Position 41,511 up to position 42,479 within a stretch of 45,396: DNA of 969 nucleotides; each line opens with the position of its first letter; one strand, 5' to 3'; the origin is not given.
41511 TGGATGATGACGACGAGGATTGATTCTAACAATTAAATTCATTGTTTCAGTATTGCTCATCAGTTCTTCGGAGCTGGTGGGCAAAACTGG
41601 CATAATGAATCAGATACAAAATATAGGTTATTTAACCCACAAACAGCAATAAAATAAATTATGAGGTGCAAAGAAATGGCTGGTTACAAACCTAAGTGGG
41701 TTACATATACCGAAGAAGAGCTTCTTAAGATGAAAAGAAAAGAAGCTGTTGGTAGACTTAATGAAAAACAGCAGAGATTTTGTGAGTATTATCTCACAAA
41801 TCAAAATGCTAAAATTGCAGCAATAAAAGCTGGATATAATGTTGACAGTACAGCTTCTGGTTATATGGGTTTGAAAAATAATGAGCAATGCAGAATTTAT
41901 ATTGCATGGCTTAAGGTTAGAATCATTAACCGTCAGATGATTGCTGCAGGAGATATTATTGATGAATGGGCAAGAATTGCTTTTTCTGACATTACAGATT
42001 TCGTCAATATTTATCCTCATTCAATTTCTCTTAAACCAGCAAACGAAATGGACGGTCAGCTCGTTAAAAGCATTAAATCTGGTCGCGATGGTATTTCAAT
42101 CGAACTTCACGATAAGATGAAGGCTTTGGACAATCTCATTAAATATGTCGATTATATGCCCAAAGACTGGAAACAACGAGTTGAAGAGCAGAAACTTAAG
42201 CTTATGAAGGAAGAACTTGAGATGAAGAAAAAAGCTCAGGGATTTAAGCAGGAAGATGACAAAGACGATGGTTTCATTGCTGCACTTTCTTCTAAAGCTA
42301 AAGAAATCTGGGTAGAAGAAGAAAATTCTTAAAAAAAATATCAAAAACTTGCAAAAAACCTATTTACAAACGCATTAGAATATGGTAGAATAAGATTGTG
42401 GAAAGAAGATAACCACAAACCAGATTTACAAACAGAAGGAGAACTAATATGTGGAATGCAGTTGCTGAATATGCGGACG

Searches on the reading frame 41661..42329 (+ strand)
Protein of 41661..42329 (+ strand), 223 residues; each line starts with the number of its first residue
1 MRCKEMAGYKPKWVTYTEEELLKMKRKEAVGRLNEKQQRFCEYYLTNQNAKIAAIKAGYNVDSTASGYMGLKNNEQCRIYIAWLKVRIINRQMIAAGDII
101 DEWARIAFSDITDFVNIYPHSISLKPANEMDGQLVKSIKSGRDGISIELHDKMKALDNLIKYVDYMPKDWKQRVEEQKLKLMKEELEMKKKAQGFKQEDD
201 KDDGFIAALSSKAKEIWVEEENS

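Call 61: search_protein_families(library=phrogs, proteins=[window:41661-42329:+], max_evalue=0.001)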
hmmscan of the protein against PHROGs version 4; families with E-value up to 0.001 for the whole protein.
window:41661-42329:+ (223 aa): 3 families
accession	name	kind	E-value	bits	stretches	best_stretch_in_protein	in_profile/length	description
phrog_2606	-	head and packaging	8.1e-38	131.5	2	121-221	202-310/310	terminase small subunit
phrog_51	-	head and packaging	3.9e-24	86.8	1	19-195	75-245/261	terminase small subunit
phrog_17390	-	unknown function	4.6e-09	37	1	32-90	2-60/69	-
